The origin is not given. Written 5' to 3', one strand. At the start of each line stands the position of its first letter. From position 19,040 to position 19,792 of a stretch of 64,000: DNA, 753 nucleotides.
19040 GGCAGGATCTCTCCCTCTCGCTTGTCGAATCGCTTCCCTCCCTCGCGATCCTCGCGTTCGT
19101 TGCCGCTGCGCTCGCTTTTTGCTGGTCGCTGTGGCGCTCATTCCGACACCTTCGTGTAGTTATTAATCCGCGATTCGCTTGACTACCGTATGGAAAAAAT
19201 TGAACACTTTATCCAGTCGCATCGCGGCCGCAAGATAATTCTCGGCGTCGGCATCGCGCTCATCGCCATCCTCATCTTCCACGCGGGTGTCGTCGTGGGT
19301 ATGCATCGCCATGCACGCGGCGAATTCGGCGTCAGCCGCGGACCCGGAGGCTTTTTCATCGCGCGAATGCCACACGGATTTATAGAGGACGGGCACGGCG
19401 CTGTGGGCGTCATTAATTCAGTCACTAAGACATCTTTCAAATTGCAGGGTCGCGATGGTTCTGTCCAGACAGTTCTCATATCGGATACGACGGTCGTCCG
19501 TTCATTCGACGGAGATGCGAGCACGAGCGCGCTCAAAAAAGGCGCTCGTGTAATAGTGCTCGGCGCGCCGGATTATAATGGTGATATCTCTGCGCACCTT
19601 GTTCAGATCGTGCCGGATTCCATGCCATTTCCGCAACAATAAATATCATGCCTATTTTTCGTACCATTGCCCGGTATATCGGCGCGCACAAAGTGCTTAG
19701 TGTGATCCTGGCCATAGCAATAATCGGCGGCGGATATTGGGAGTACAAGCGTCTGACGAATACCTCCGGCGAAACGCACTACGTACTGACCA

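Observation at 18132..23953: ECF sigma/anti-sigma controlled extended HlyD-MacB-FtsX exporter bracketed by two paralogous membrane-anchored small proteins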

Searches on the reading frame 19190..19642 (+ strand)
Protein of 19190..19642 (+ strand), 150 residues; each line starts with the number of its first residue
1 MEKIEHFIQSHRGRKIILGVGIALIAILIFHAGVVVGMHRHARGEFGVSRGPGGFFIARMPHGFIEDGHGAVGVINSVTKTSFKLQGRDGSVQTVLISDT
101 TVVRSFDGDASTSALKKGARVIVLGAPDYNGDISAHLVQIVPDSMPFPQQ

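Call 3: search_protein_families(library=pfam, proteins=[window:19190-19642:+], max_evalue=0.1)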
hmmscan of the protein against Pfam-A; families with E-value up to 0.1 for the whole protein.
window:19190-19642:+ (150 aa): 1 family
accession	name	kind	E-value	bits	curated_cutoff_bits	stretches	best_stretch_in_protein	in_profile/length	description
PF18914.6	DUF5666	-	6.8e-07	29.9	27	1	73-136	2-57/60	Domain of unknown function (DUF5666)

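Call 4: search_protein_families(library=ncbifam, proteins=[window:19190-19642:+], max_evalue=0.1)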
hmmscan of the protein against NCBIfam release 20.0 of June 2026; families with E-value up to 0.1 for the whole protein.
window:19190-19642:+ (150 aa): 1 family
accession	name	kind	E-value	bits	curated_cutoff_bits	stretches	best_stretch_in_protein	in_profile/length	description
TIGR01495.1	ETRAMP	paralog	0.054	13.5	32.75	1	1-41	36-76/85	ETRAMP family protein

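Call 10: find_homologous_proteins(query=window:19190-19642:+, max_evalue=0.001)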
Query window:19190-19642:+ (150 aa): 10 proteins with E <= 0.001 among 59 candidates.
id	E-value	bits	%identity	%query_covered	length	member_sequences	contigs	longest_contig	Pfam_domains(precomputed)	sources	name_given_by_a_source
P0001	1.5e-91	322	100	100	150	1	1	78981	PF18914.7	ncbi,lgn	-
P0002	5.6e-33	132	47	97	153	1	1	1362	-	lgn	-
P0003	4.5e-26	110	45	99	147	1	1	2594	PF18914.7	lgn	-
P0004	1.0e-25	109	41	99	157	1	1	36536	PF18914.7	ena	-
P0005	1.6e-24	105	42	99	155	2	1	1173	PF18914.7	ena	-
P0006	1.1e-23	102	41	99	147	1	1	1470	PF18914.7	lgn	-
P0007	2.3e-23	101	42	99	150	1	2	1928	-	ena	-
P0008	3.9e-23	100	42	97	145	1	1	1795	-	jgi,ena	-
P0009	1.9e-21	95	42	95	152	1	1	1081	PF18914.7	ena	-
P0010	3.4e-21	94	42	93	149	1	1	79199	PF18914.7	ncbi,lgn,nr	ncbi:MAG: hypothetical protein KGH56_00370 [Patescibacteria group bacterium]|nr:hypothetical protein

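Call 12: find_encoding_contigs(protein=P0010, flank=8000, max_places=3)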
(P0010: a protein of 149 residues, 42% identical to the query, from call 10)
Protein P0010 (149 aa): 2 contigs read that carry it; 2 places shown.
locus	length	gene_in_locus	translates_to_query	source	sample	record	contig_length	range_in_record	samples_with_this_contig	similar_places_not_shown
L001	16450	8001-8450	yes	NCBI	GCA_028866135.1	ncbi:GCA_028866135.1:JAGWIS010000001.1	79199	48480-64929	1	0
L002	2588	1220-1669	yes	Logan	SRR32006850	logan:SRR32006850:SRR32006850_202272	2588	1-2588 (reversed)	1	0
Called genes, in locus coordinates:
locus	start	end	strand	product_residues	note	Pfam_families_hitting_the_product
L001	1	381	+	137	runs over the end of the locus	PF13408:Zn_ribbon_recom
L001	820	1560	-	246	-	PF02424:ApbE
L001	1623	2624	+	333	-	PF00389:2-Hacid_dh, PF02826:2-Hacid_dh_C, PF03446:NAD_binding_2 (faint)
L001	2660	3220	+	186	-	PF04542:Sigma70_r2, PF08281:Sigma70_r4_2, PF04545:Sigma70_r4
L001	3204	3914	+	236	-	-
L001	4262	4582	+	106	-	PF04205:FMN_bind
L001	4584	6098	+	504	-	PF03116:NQR2_RnfD_RnfE (weak), PF00175:NAD_binding_1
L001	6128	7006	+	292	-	PF01522:Polysacc_deac_1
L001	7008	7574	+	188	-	PF04542:Sigma70_r2, PF08281:Sigma70_r4_2, PF04545:Sigma70_r4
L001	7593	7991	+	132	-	-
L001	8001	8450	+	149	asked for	PF18914:DUF5666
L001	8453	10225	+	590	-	PF25997:BSH_YhbJ (faint), PF00364:Biotin_lipoyl (faint), PF25917:BSH_RND, PF25954:Beta-barrel_RND_2 (faint), PF25990:Beta-barrel_YknX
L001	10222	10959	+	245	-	PF00005:ABC_tran, PF02463:SMC_N (faint)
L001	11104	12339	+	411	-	PF12704:MacB_PCD, PF02687:FtsX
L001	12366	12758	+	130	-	-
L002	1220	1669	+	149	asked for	PF18914:DUF5666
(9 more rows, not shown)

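Call 13: find_encoding_contigs(protein=P0004, flank=8000, max_places=3)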
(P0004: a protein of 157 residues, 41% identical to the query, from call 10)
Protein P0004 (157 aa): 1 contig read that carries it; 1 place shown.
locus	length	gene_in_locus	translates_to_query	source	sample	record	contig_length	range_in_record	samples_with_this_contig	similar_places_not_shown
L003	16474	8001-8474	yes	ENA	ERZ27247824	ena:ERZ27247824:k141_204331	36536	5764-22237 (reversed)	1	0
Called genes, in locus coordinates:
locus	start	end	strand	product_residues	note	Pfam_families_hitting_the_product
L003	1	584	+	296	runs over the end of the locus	PF08443:RimK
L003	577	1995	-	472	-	-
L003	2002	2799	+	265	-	-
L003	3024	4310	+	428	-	PF14022:DUF4238 (weak)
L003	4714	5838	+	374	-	-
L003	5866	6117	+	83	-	-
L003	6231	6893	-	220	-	PF01936:NYN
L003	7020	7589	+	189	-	PF04542:Sigma70_r2, PF08281:Sigma70_r4_2, PF04545:Sigma70_r4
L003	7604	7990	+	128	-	-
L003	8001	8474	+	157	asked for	PF18914:DUF5666 (weak)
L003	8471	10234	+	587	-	PF00364:Biotin_lipoyl (faint), PF25917:BSH_RND (weak), PF25990:Beta-barrel_YknX, PF26002:Beta-barrel_AprE (weak), PF25954:Beta-barrel_RND_2 (weak)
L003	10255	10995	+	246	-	PF00005:ABC_tran, PF02463:SMC_N (faint)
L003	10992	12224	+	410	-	PF12704:MacB_PCD, PF02687:FtsX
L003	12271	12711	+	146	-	PF18914:DUF5666 (weak)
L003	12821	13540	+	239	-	-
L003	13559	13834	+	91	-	-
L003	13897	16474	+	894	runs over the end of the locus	PF00690:Cation_ATPase_N, PF00122:E1-E2_ATPase, PF13246:Cation_ATPase, PF00702:Hydrolase, PF00689:Cation_ATPase_C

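Call 16: find_related_loci(query=A1, collection=genome_contigs, flank=7000)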
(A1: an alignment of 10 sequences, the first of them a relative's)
Query A1 (150 aa) in genome_contigs; peptide patterns used: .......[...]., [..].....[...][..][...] (x = any residue, [..] = any of these).
65 stretches matched a pattern; 7 encode a relative of the query (tblastn E <= 1e-3); 7 distinct loci.
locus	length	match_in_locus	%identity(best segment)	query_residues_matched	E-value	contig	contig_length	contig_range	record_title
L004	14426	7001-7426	42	1-140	1e-27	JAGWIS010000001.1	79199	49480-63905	MAG: Patescibacteria group bacterium isolate REEB12 contig-150_258, whole genome shotgun sequence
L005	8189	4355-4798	41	1-147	2e-27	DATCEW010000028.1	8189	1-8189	MAG TPA_asm: Candidatus Paceibacterota bacterium isolate SMAG_U7764 k141_323791, whole genome shotgun sequence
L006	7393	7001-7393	44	4-132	3e-23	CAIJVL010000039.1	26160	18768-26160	Candidatus Adlerbacteria bacterium isolate T7-022_bin-222 genome assembly, contig: bin-222:39/69, whole genome shotgun s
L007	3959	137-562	40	4-141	3e-22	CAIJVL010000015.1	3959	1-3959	Candidatus Adlerbacteria bacterium isolate T7-022_bin-222 genome assembly, contig: bin-222:15/69, whole genome shotgun s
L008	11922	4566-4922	44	30-144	3e-21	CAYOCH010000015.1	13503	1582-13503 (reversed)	MAG TPA_asm: uncultured Candidatus Saccharibacteria bacterium isolate SRP093762_co1_108 genome assembly, contig: NODE_26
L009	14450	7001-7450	37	4-142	1e-20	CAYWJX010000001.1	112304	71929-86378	MAG TPA_asm: uncultured Candidatus Saccharibacteria bacterium isolate binchicken_co3_505 genome assembly, contig: NODE_3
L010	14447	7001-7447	35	4-141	6e-20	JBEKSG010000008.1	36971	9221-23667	MAG: Minisyncoccia bacterium isolate SPRUCE 529 SPRUCE_529_8, whole genome shotgun sequence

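Call 20: search_solved_structures(query=A1, max_evalue=10, show_alignments=2)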
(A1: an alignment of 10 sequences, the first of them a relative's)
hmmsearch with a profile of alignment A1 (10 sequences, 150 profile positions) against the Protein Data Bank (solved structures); distinct sequences matched with E-value up to 10: 5.
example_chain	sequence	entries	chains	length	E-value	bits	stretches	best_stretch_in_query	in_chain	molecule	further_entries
2z2l_C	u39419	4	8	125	0.25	13.9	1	78-129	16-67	Penicillin-binding protein 2X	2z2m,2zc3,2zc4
1pmd_A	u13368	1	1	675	1.1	11.8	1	78-129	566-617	PEPTIDOGLYCAN SYNTHESIS MULTIFUNCTIONAL ENZYME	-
1qme_A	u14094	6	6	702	1.2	11.7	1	78-129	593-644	PENICILLIN-BINDING PROTEIN 2X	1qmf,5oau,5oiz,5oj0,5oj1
1pyy_A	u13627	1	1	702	1.2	11.6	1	78-129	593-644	Penicillin-binding protein 2X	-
1rp5_A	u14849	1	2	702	1.3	11.5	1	78-129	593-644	penicillin-binding protein 2x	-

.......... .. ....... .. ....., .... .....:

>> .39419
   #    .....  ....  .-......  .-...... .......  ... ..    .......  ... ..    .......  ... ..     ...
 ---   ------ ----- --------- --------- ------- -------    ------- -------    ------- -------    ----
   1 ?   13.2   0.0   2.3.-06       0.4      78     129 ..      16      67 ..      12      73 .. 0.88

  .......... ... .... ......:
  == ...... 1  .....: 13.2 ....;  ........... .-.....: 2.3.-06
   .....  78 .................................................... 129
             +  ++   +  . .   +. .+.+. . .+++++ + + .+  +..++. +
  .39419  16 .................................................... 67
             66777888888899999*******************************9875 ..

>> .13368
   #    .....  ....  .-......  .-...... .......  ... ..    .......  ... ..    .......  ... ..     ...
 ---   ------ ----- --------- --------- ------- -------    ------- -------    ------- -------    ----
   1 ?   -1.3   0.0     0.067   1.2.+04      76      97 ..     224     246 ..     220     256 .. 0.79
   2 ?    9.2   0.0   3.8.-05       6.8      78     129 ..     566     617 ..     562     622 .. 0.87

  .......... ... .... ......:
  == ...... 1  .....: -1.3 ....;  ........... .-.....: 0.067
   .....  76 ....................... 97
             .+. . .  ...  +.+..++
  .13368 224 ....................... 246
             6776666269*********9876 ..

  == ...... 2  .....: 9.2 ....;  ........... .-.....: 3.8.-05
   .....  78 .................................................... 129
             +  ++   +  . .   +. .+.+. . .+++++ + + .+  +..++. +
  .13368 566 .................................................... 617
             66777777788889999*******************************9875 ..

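Call 22: search_protein_representatives(alignment_id=A1)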
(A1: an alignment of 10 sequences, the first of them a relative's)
Query: 10 sequences, 150 profile positions. Proteins with E-value up to 0.001 (for the whole library): 4759; up to 1e-10: 1064; up to 1e-30: 20. The best 150 are listed.
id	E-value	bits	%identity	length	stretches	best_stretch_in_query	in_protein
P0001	3.5e-54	198.5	-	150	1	1-150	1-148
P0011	7.6e-46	171.4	-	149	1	1-147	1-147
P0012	1.4e-44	167.3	-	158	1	1-146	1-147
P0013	5.7e-44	165.3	-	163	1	1-146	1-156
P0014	3.1e-43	162.9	-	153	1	1-144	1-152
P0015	2.0e-40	153.8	-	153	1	1-147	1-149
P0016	3.2e-37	143.4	-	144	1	5-145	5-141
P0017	1.7e-36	141.0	-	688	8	76-146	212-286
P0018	3.1e-35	136.9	-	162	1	2-147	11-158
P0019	1.1e-34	135.2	-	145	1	9-144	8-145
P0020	1.3e-34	135.0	-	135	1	10-144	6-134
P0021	7.7e-34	132.4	-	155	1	1-146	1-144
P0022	1.3e-33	131.7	-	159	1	1-149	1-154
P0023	1.9e-33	131.1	-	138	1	1-146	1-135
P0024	4.1e-33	130.1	-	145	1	4-146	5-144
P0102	1.6e-23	98.9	-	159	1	3-147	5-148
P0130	1.7e-22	95.6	-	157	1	3-147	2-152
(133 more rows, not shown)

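Call 28: find_encoding_contigs(protein=P0130, flank=7000, max_places=2)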
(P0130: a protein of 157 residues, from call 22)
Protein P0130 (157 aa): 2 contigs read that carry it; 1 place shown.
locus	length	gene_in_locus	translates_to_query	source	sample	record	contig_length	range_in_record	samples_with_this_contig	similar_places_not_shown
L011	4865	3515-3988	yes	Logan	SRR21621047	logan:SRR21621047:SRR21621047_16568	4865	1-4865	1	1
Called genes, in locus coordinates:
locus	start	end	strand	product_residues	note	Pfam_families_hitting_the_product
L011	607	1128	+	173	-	PF07963:N_methyl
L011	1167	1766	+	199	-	PF07963:N_methyl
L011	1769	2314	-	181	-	PF01625:PMSR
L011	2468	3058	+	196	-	PF04542:Sigma70_r2, PF08281:Sigma70_r4_2, PF04545:Sigma70_r4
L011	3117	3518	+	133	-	-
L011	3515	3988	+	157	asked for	-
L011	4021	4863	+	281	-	?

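Call 29: find_encoding_contigs(protein=P0102, flank=7000, max_places=2)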
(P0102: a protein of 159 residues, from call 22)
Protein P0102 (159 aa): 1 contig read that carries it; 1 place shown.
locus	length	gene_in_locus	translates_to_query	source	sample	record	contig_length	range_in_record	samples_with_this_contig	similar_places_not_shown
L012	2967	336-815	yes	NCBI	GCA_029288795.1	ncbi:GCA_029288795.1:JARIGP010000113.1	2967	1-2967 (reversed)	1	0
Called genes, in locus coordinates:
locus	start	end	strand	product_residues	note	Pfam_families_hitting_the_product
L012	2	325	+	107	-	?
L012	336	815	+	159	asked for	-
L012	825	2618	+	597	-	PF25997:BSH_YhbJ (faint), PF00364:Biotin_lipoyl (faint), PF25919:BSH_CusB (faint), PF25917:BSH_RND, PF25990:Beta-barrel_YknX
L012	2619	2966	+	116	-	?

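Call 30: predict_structure(alignment_id=A3)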
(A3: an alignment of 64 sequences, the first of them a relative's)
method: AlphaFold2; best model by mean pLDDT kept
length: 150 residues; sequences in the alignment: 64
mean_pLDDT: 86.7   pTM: 0.58
mean pLDDT of the five models: 86.7, 86.1, 86.1, 85.3, 85.2
residues with pLDDT >= 90: 105; 70-90: 14; 50-70: 27; < 50: 4
segments of 3 or more residues with pLDDT < 50: none
pLDDT, mean of each block of 10 residues (from residue 1): 94 98 98 87 54 53 66 97 95 97 97 97 95 97 78
secondary structure, 60 per line:
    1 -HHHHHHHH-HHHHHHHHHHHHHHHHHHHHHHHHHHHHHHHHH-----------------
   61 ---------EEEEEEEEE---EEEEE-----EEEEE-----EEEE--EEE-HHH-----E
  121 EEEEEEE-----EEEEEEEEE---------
elements in order: H2-9 H11-43 E70-78 E82-86 E92-96 E102-105 E108-110 E120-127 E133-141

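Call 34: fold_search(model_id=the predicted structure, library=pdb)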
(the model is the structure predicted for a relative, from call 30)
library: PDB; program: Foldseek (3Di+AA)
matches with E <= 10: 1254; with E <= 0.001: 0
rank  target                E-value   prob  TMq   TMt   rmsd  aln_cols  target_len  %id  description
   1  3tss                  2.6e-03  1.00  0.28  0.22   7.5        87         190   11  TOXIC SHOCK SYNDROME TOXIN-1 TETRAMUTANT, P2(1) CRYSTAL FORM (released 1997-12-24)
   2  9u7r_E                3.6e-03  1.00  0.26  0.13   5.4        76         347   20  Substrate-free human 26S proteasome purified by midnolin, 20S proteasome, RPTs and RPN11 part (released 2026-04-01)
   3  1wfq_MODEL_1_A        4.8e-03  1.00  0.34  0.53   7.5        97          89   16  Solution structure of the first cold-shock domain of the human KIAA0885 protein (UNR protein) (released 2004-11-26)
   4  4qqb_X                5.1e-03  1.00  0.35  0.65   4.5        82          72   15  Structural basis for the assembly of the SXL-UNR translation regulatory complex (released 2014-09-03)
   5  8k0g_E                6.9e-03  1.00  0.33  0.15  15.1       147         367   14  Cryo-EM structure of human 26S RP (Ed state) bound to K11/K48-branched ubiquitin (Ub) chain composed of four Ub. (released 2025-01-22)
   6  7zhh_A                7.4e-03  1.00  0.34  0.24   3.8        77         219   22  Complex structure of drosophila Unr CSD789 and a poly(A) RNA sequence (released 2022-12-07)
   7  1x65_MODEL_1_A        7.8e-03  1.00  0.35  0.53   7.1        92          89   16  Solution structure of the third cold-shock domain of the human KIAA0885 protein (UNR PROTEIN) (released 2005-11-17)
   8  3i4o_B                8.3e-03  0.99  0.28  0.54   4.2        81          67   14  Crystal Structure of Translation Initiation Factor 1 from Mycobacterium tuberculosis (released 2010-02-23)
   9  5vzj_H                8.8e-03  1.00  0.33  0.19   4.5        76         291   20  STRUCTURE OF A TWELVE COMPONENT MPP6-NUCLEAR RNA EXOSOME COMPLEX BOUND TO RNA (released 2017-08-02)
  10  6tqn_A                9.4e-03  1.00  0.32  0.11   4.3        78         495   13  rrn anti-termination complex without S4 (released 2020-08-05)
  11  8y5l_NA               9.4e-03  1.00  0.31  0.11   5.2        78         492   12  E.coli transcription translation coupling complex in TTC-B state 1 (subclass1) containing mRNA with 30-mer spacer, Nu (released 2025-08-13)
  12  6zxg_j                9.4e-03  1.00  0.31  0.39   5.6        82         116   11  Cryo-EM structure of a late human pre-40S ribosomal subunit - State H1 (released 2020-12-02)
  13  9heu_B                9.4e-03  0.98  0.25  0.10  12.5       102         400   13  Co-chaperone Bag1-bound human 26S proteasome in SBAG1 state (released 2025-12-31)
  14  8usb_C                1.0e-02  0.99  0.32  0.15  13.2       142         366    9  Non-substrate-engaged human 26S proteasome with Nub1/FAT10 bound to Rpn1 (released 2024-11-06)
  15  7w37_C                1.0e-02  0.99  0.32  0.14  13.2       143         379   10  Structure of USP14-bound human 26S proteasome in state EA1_UBL (released 2022-05-04)
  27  2l55_MODEL_1_A        1.4e-02  1.00  0.34  0.59   5.0        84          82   20  Solution structure of the C-terminal domain of SilB from Cupriavidus metallidurans (released 2011-02-23)
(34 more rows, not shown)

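Call 60: search_protein_families(library=pfam, proteins=[L003:7604-7990:+, L005:3906-4322:+, L009:6580-6990:+], max_evalue=1)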
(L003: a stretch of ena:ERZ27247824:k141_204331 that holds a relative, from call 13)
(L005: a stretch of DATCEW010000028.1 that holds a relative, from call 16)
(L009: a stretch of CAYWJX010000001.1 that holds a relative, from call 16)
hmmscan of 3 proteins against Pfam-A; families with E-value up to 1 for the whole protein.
L003:7604-7990:+ (128 aa): 1 family
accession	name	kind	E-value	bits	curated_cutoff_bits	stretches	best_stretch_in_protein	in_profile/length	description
PF09889.16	DUF2116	-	0.52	10.7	26.8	0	21-49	27-56/59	Probable treble clef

L005:3906-4322:+ (138 aa): 0 families

L009:6580-6990:+ (136 aa): 0 families
